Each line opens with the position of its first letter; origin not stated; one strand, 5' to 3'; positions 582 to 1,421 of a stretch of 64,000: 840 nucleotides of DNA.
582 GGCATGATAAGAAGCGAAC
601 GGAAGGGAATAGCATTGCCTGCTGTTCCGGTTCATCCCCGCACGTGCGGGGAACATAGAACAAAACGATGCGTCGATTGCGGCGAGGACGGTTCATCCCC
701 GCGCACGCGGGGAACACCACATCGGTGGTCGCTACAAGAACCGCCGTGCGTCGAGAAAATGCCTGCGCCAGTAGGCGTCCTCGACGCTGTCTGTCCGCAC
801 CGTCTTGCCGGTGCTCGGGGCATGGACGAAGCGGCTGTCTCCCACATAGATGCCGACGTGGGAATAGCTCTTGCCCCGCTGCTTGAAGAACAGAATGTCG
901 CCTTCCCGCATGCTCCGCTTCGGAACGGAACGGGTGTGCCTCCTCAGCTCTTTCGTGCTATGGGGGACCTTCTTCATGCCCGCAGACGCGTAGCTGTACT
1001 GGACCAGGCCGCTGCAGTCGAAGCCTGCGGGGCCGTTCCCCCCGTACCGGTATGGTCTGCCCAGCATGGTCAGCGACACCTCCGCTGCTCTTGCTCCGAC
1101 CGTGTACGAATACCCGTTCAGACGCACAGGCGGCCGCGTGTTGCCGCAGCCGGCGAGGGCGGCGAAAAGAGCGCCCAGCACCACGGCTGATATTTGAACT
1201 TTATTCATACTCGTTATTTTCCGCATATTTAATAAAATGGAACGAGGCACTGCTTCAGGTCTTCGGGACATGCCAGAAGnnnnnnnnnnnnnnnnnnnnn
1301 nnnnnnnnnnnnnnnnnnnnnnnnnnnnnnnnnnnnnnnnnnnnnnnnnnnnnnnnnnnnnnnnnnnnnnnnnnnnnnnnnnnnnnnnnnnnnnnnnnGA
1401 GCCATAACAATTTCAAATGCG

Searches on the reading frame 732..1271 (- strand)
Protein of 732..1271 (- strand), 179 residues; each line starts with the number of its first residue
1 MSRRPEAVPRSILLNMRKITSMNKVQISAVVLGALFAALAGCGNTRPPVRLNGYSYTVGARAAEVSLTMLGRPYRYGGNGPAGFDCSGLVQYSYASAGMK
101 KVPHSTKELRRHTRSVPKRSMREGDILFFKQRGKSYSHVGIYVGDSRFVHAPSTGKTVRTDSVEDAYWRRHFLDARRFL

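Call 9: find_encoding_contigs(protein=window:732-1271:-, flank=10000, max_places=10)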
Protein window:732-1271:- (179 aa): 4 contigs read that carry it; 4 places shown.
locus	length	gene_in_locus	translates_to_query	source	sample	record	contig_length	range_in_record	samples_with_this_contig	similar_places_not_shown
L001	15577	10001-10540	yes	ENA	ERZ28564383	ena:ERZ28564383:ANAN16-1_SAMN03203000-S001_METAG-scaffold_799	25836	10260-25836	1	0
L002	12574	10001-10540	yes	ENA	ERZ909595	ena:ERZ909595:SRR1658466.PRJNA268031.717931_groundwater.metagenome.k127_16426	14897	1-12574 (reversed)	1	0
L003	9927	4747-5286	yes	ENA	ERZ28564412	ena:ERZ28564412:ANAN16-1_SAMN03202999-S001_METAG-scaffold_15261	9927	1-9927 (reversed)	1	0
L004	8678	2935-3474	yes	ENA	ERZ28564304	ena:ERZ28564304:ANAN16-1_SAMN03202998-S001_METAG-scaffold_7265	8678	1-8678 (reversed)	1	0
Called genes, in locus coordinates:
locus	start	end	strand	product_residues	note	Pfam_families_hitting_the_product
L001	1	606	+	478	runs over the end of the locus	-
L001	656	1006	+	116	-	-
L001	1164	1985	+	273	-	PF13424:TPR_12 (faint), PF07719:TPR_2 (faint), PF07721:TPR_4 (faint), PF13428:TPR_14 (faint), PF14559:TPR_19 (faint), PF13432:TPR_16 (faint)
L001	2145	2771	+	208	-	-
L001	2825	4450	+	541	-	PF01694:Rhomboid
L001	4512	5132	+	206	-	-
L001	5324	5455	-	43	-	-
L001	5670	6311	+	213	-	-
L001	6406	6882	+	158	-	-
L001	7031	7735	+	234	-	-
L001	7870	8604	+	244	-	-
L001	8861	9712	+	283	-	PF00165:HTH_AraC (weak), PF12833:HTH_18, PF01035:DNA_binding_1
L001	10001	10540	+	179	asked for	PF00877:NLPC_P60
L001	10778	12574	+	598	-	PF22113:Mtrc-MtrF_II-IV_dom (faint), PF14522:Cytochrome_C7 (weak)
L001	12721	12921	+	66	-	-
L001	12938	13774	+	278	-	-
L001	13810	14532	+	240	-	-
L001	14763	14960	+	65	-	-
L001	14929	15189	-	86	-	-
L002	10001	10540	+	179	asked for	PF00877:NLPC_P60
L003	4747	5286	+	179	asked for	PF00877:NLPC_P60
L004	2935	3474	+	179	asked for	PF00877:NLPC_P60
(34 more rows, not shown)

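Call 20: find_homologous_proteins(query=L001:10778-12574:+, max_evalue=1e-20)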
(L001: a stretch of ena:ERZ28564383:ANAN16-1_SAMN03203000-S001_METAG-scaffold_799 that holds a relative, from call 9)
Query L001:10778-12574:+ (598 aa): 294 proteins with E <= 1e-20 among 8000 candidates; the best 120 are listed.
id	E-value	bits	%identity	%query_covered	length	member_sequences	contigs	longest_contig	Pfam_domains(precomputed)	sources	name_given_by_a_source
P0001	0.0e+0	1443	100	100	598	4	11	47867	PF14522.12,PF22113.2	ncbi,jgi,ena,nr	ncbi:MAG TPA: hypothetical protein DCS42_14040 [Nitrospiraceae bacterium]|nr:hypothetical protein [N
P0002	2.5e-296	1002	68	100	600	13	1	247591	PF14522.12,PF22113.2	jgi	jgi:hypothetical protein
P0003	6.7e-284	961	65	100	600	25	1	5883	PF14537.12,PF14522.12,PF22113.2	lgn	-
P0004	1.6e-276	937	67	94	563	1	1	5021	PF14522.12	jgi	jgi:hypothetical protein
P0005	1.5e-272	924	63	100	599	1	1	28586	PF14522.12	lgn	-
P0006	3.0e-270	916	62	100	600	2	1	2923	PF14537.12,PF14522.12,PF22113.2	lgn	-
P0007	1.3e-267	907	62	100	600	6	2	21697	PF14522.12,PF22113.2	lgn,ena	-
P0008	3.1e-267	906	62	99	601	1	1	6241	PF14522.12,PF22113.2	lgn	-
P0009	2.1e-265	900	62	99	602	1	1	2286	PF14522.12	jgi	jgi:hypothetical protein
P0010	2.4e-265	900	61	100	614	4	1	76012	PF14522.12,PF22113.2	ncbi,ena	-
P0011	2.4e-262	890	59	100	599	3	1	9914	PF02085.22,PF14522.12,PF22113.2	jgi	-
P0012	3.2e-261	886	61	99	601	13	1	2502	PF02085.22,PF14522.12,PF22113.2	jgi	-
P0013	6.4e-257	872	64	94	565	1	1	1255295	PF14522.12,PF22113.2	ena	-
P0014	2.6e-254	863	60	96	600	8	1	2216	PF03264.20,PF14522.12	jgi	jgi:hypothetical protein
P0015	2.5e-252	857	60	98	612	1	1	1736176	PF14522.12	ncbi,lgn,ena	-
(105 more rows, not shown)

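Call 21: find_encoding_contigs(protein=P0001, flank=10000, max_places=10)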
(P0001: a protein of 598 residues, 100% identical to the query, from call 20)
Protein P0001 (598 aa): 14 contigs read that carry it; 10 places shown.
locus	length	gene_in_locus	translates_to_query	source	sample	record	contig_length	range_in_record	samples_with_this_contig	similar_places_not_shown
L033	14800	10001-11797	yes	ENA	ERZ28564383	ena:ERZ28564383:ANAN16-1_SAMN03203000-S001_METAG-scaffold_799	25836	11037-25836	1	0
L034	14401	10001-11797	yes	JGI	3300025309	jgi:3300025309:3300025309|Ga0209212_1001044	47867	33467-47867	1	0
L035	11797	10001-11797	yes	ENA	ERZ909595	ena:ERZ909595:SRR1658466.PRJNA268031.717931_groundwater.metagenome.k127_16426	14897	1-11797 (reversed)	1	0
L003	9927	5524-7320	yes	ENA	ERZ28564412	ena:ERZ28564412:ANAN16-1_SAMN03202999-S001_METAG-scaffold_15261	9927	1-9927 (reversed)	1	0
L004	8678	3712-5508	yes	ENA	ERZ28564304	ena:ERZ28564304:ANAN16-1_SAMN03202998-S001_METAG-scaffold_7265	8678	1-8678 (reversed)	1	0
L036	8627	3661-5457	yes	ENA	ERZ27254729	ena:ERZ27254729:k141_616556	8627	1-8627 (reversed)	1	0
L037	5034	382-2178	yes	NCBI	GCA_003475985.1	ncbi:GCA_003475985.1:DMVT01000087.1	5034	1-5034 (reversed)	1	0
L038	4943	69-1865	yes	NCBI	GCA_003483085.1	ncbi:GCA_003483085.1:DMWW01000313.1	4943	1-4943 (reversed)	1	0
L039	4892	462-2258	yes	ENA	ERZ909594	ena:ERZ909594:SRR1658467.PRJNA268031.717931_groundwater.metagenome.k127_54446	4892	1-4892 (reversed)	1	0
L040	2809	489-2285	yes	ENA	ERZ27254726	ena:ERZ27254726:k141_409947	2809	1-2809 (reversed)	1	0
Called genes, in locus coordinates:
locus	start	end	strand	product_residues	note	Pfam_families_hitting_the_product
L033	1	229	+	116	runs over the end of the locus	-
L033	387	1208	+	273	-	PF13424:TPR_12 (faint), PF07719:TPR_2 (faint), PF07721:TPR_4 (faint), PF13428:TPR_14 (faint), PF14559:TPR_19 (faint), PF13432:TPR_16 (faint)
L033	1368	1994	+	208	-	-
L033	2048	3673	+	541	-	PF01694:Rhomboid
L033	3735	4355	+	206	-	-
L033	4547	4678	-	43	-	-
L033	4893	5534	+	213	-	-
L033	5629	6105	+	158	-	-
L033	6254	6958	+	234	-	-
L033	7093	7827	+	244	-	-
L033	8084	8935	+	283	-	PF00165:HTH_AraC (weak), PF12833:HTH_18, PF01035:DNA_binding_1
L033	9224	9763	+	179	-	PF00877:NLPC_P60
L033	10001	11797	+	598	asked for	PF22113:Mtrc-MtrF_II-IV_dom (faint), PF14522:Cytochrome_C7 (weak)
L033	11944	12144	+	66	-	-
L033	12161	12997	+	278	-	-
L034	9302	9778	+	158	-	PF00877:NLPC_P60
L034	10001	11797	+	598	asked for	PF22113:Mtrc-MtrF_II-IV_dom (faint), PF14522:Cytochrome_C7 (weak)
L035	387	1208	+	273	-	PF13424:TPR_12 (faint), PF07719:TPR_2 (faint), PF07721:TPR_4 (faint), PF13428:TPR_14 (faint), PF14559:TPR_19 (faint), PF13432:TPR_16 (faint)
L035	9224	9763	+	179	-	PF00877:NLPC_P60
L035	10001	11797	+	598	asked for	PF22113:Mtrc-MtrF_II-IV_dom (faint), PF14522:Cytochrome_C7 (weak)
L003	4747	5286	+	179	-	PF00877:NLPC_P60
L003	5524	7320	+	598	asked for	PF22113:Mtrc-MtrF_II-IV_dom (faint), PF14522:Cytochrome_C7 (weak)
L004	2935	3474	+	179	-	PF00877:NLPC_P60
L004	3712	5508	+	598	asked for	PF22113:Mtrc-MtrF_II-IV_dom (faint), PF14522:Cytochrome_C7 (weak)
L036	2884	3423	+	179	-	PF00877:NLPC_P60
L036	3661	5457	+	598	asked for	PF22113:Mtrc-MtrF_II-IV_dom (faint), PF14522:Cytochrome_C7 (weak)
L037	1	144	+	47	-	PF00877:NLPC_P60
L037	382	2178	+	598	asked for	PF22113:Mtrc-MtrF_II-IV_dom (faint), PF14522:Cytochrome_C7 (weak)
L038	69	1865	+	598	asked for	PF22113:Mtrc-MtrF_II-IV_dom (faint), PF14522:Cytochrome_C7 (weak)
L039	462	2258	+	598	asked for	PF22113:Mtrc-MtrF_II-IV_dom (faint), PF14522:Cytochrome_C7 (weak)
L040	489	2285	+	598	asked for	PF22113:Mtrc-MtrF_II-IV_dom (faint), PF14522:Cytochrome_C7 (weak)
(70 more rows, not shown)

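Call 22: find_encoding_contigs(protein=P0002, flank=10000, max_places=3)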
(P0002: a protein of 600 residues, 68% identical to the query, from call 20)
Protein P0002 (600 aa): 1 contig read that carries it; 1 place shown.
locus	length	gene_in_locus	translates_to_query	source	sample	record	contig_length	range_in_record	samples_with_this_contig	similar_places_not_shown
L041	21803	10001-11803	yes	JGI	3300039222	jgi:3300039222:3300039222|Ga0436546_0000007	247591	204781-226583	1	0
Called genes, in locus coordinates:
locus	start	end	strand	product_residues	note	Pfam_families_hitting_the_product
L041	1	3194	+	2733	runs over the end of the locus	PF18911:PKD_4, PF22352:K319L-like_PKD, PF08450:SGL, PF01436:NHL, PF24684:Vgb_lyase, PF01436:NHL, PF24684:Vgb_lyase, PF01436:NHL, +15 more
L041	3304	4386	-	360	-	PF05222:AlaDh_PNT_N, PF01262:AlaDh_PNT_C, PF02826:2-Hacid_dh_C (weak), PF01488:Shikimate_DH (weak)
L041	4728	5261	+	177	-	PF23296:DUF7079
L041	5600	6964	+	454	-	-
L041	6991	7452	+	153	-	-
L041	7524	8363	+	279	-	PF00165:HTH_AraC, PF12833:HTH_18, PF01035:DNA_binding_1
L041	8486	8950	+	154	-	PF04307:YdjM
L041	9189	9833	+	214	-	-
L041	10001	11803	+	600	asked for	PF14522:Cytochrome_C7 (faint), PF22113:Mtrc-MtrF_II-IV_dom (faint)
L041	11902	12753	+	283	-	PF00990:GGDEF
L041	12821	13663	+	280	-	-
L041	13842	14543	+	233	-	-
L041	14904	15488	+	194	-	PF06966:DUF1295, PF04191:PEMT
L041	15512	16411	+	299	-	PF01545:Cation_efflux, PF16916:ZT_dimer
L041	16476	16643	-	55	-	-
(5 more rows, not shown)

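Call 34: find_homologous_proteins(query=window:732-1271:-, max_evalue=1e-25)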
Query window:732-1271:- (179 aa): 1504 proteins with E <= 1e-25 among 2299 candidates; the best 120 are listed.
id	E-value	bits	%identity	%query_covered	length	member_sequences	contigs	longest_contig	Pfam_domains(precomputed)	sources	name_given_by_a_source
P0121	3.8e-115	399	100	100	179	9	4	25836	PF00877.26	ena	-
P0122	1.5e-91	323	88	92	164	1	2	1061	PF00877.26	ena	-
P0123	8.5e-62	226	64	85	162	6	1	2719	PF05708.19,PF00877.26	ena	-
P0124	8.6e-62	226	70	79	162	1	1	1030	PF00877.26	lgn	-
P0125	2.4e-59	218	61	92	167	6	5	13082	PF05708.19,PF00877.26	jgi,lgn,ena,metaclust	metaclust:\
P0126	6.8e-58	213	61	91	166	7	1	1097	PF05708.19,PF00877.26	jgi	jgi:murein DD-endopeptidase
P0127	1.2e-57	212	64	79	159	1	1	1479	PF05708.19,PF00877.26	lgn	-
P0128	1.5e-57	212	63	83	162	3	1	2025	PF05708.19,PF00877.26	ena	-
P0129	2.5e-56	208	62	87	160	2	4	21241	PF05708.19,PF00877.26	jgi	jgi:murein DD-endopeptidase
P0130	4.9e-56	207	59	92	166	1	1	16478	PF00877.26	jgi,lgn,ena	-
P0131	2.8e-55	205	60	90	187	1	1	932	PF05708.19,PF00877.26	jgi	jgi:murein DD-endopeptidase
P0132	4.9e-55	204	61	85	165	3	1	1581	PF00877.26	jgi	jgi:murein DD-endopeptidase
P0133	6.8e-55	203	60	84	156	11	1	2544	PF00877.26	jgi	jgi:cell wall-associated NlpC family hydrolase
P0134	8.3e-55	203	58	91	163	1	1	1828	PF00877.26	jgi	jgi:cell wall-associated NlpC family hydrolase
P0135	8.3e-55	203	56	88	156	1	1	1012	PF00877.26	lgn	-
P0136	1.0e-54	203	63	79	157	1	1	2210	PF00877.26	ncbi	-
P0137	1.6e-54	202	57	93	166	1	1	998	PF05708.19,PF00877.26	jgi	jgi:cell wall-associated NlpC family hydrolase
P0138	1.8e-54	202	61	83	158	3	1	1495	PF05708.19,PF00877.26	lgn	-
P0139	2.3e-54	202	58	92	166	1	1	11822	PF00877.26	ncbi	-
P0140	3.8e-54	201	56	88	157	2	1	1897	PF00877.26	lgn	-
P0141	1.3e-53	199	57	93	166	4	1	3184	PF05708.19,PF00877.26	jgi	jgi:murein DD-endopeptidase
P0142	1.4e-53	199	57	88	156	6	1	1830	PF05708.19,PF00877.26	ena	-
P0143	1.4e-53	199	63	77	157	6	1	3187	PF00877.26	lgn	-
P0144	2.9e-53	198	60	81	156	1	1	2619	PF05708.19,PF00877.26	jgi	jgi:murein DD-endopeptidase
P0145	3.0e-53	198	61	78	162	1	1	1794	PF00877.26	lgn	-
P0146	4.4e-53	197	56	88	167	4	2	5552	PF00877.26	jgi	jgi:cell wall-associated NlpC family hydrolase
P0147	4.8e-53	197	60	86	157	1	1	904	PF00877.26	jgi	jgi:cell wall-associated NlpC family hydrolase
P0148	6.7e-53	197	65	79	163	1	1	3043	PF05708.19,PF00877.26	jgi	jgi:cell wall-associated NlpC family hydrolase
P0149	7.6e-53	197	58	88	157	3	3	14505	PF05708.19,PF00877.26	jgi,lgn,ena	jgi:cell wall-associated NlpC family hydrolase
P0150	7.9e-53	197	60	85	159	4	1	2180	PF00877.26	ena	-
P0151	8.2e-53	197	65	74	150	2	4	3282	PF05708.19,PF00877.26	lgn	-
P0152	9.3e-53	196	63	77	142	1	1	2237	PF05708.19,PF00877.26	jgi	jgi:murein DD-endopeptidase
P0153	1.1e-52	196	56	91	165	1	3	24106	PF00877.26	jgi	jgi:murein DD-endopeptidase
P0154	1.1e-52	196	58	85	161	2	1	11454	PF00877.26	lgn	-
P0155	1.6e-52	196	59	86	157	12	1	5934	PF00877.26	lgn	-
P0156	1.7e-52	195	59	86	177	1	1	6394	PF05708.19,PF00877.26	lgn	-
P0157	2.2e-52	195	63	77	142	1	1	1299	PF05708.19,PF00877.26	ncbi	-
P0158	3.8e-52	194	61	84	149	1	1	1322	PF00877.26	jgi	-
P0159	4.3e-52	194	59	85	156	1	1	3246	PF05708.19,PF00877.26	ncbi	-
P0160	4.7e-52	194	64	77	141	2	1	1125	PF00877.26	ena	-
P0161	5.1e-52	194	59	85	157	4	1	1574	PF00877.26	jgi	jgi:cell wall-associated NlpC family hydrolase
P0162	5.3e-52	194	63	72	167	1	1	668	PF00877.26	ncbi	-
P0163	5.7e-52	194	54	92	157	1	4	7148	PF00877.26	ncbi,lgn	-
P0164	7.0e-52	193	62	78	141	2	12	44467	PF00877.26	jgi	jgi:cell wall-associated NlpC family hydrolase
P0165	9.4e-52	193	59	84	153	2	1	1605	PF00877.26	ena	-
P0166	9.6e-52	193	56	88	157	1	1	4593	PF00877.26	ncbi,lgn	-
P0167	9.7e-52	193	58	84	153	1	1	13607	PF05708.19,PF00877.26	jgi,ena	-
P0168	1.1e-51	193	60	84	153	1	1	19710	PF00877.26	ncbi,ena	-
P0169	1.1e-51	193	57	88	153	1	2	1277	PF00877.26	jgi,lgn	-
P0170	1.5e-51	192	59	88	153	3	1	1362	PF00877.26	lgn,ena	-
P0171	1.5e-51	192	53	88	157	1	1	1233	PF05708.19,PF00877.26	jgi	jgi:cell wall-associated NlpC family hydrolase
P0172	1.6e-51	192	55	94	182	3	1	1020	PF00877.26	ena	-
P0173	1.6e-51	192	57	90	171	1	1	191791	PF00877.26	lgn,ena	-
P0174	1.8e-51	192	62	79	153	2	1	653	PF00877.26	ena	-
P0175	1.9e-51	192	58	84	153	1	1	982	PF00877.26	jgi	jgi:cell wall-associated NlpC family hydrolase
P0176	2.0e-51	192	60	77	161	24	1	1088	PF00877.26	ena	-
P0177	2.2e-51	192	64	77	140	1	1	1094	PF05708.19,PF00877.26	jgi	jgi:murein DD-endopeptidase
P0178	2.2e-51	192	62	79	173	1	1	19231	PF00877.26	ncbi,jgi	jgi:cell wall-associated NlpC family hydrolase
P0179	2.6e-51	192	58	88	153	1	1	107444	PF00877.26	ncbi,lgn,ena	-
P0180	2.8e-51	192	57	86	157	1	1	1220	PF00877.26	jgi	jgi:cell wall-associated NlpC family hydrolase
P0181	2.8e-51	192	61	77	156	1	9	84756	PF00877.26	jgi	jgi:murein DD-endopeptidase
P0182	3.1e-51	191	61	79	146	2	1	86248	PF05708.19,PF00877.26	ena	-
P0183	3.1e-51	191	57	84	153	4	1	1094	PF05708.19,PF00877.26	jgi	-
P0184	3.2e-51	191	55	88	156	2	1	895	PF00877.26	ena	-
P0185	3.4e-51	191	61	78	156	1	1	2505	PF00877.26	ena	-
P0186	4.0e-51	191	58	83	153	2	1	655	PF00877.26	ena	-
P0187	4.3e-51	191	61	78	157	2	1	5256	PF00877.26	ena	-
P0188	4.4e-51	191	59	84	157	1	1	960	PF00877.26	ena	-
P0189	5.8e-51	190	59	84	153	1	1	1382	PF00877.26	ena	-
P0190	5.9e-51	190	51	88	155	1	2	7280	PF05708.19,PF00877.26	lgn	-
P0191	6.4e-51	190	59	84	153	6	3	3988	PF00877.26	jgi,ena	jgi:cell wall-associated NlpC family hydrolase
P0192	6.7e-51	190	59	84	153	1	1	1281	PF00877.26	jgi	-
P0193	8.0e-51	190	58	86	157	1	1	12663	PF05708.19,PF00877.26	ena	-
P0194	1.0e-50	190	58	84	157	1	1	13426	PF00877.26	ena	-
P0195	1.1e-50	190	58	86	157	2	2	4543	PF05708.19,PF00877.26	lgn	-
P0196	1.1e-50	190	54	93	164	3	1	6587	PF00877.26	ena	-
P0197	1.3e-50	189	55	86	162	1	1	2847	PF00877.26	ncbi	-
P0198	1.4e-50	189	57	88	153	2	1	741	PF00877.26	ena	-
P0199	1.6e-50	189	58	86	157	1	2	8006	PF00877.26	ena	-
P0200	1.8e-50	189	59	83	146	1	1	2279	PF00877.26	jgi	-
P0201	1.9e-50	189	55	86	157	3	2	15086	PF05708.19,PF00877.26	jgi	jgi:murein DD-endopeptidase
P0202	2.1e-50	189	57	84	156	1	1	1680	PF05708.19,PF00877.26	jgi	jgi:murein DD-endopeptidase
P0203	2.2e-50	189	58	88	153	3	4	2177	PF05708.19,PF00877.26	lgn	-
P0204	2.2e-50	189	56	86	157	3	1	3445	PF05708.19,PF00877.26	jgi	jgi:murein DD-endopeptidase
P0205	2.3e-50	189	61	79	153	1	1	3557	PF05708.19,PF00877.26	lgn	-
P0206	2.4e-50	188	58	88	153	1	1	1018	PF05708.19,PF00877.26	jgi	jgi:murein DD-endopeptidase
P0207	2.5e-50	188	55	86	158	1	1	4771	PF00877.26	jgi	jgi:murein DD-endopeptidase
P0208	2.6e-50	188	58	86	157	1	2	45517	PF00877.26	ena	-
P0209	2.7e-50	188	56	85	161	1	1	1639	PF00877.26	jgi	jgi:murein DD-endopeptidase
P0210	2.7e-50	188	58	85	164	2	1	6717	PF05708.19,PF00877.26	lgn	-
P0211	3.0e-50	188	57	83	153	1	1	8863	PF00877.26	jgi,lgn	jgi:cell wall-associated NlpC family hydrolase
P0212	3.3e-50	188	63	72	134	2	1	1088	PF00877.26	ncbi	-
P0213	3.4e-50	188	59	78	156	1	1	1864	PF00877.26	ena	-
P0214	3.7e-50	188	60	77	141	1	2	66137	PF00877.26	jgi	jgi:murein DD-endopeptidase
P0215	3.7e-50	188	57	83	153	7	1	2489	PF05708.19,PF00877.26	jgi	-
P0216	4.0e-50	188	57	88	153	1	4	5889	PF00877.26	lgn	-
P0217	6.0e-50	187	57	80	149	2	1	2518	PF05708.19,PF00877.26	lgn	-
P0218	6.7e-50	187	58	79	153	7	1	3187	PF00877.26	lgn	-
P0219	6.7e-50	187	57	79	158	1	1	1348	PF00877.26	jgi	jgi:murein DD-endopeptidase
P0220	7.0e-50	187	59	82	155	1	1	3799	PF00877.26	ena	-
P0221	7.0e-50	187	60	79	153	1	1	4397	PF00877.26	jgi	jgi:cell wall-associated NlpC family hydrolase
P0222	7.3e-50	187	59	78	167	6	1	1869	PF00877.26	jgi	jgi:murein DD-endopeptidase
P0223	7.4e-50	187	53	88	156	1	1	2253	PF05708.19,PF00877.26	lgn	-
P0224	7.5e-50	187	57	83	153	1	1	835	PF00877.26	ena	-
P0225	8.3e-50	187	59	84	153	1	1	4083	PF00877.26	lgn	-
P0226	1.1e-49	186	60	79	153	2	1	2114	PF00877.26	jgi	jgi:murein DD-endopeptidase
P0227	1.1e-49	186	58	82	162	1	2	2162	PF00877.26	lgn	-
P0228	1.1e-49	186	57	84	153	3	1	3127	PF00877.26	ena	-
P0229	1.1e-49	186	57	83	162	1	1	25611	PF05708.19,PF00877.26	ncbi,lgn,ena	-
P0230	1.2e-49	186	59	78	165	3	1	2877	PF00877.26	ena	-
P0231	1.3e-49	186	61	79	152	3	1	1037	PF00877.26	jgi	-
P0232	1.3e-49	186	58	79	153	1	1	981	PF00877.26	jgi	jgi:murein DD-endopeptidase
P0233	1.4e-49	186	58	84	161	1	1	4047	PF00877.26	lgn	-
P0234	1.4e-49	186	55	90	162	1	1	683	PF00877.26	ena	-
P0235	1.5e-49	186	58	82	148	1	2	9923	PF00877.26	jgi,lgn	jgi:cell wall-associated NlpC family hydrolase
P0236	1.6e-49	186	57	84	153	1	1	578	PF00877.26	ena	-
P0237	1.7e-49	186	56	86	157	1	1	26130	PF05708.19,PF00877.26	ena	-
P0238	1.7e-49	186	58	82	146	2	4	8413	PF00877.26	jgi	jgi:cell wall-associated NlpC family hydrolase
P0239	2.0e-49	186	55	87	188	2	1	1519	PF00877.26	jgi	jgi:murein DD-endopeptidase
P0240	2.0e-49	185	60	73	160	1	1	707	PF00877.26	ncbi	-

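Call 35: find_encoding_contigs(protein=P0122, flank=5000, max_places=5)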
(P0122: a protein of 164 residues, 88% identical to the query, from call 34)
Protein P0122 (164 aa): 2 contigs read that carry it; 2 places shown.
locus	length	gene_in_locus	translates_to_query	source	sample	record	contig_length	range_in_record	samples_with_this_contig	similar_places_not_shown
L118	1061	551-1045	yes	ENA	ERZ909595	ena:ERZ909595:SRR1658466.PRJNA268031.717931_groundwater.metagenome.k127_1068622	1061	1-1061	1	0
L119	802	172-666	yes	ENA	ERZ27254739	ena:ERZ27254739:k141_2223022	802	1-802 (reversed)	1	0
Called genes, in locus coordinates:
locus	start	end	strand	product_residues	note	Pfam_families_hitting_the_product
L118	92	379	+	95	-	PF01035:DNA_binding_1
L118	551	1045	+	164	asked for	PF00877:NLPC_P60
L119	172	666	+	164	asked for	PF00877:NLPC_P60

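Call 36: find_encoding_contigs(protein=P0123, flank=5000, max_places=3)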
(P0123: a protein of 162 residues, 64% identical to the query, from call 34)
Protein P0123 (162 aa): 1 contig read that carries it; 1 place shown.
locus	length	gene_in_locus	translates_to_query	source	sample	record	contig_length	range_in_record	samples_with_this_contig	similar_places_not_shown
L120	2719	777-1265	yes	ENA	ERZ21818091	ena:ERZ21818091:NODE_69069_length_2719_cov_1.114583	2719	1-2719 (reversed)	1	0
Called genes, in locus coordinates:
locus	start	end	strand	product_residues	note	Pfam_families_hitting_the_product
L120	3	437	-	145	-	?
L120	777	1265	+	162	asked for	PF05708:Peptidase_C92 (faint), PF00877:NLPC_P60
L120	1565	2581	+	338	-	PF01070:FMN_dh, PF01645:Glu_synthase (weak)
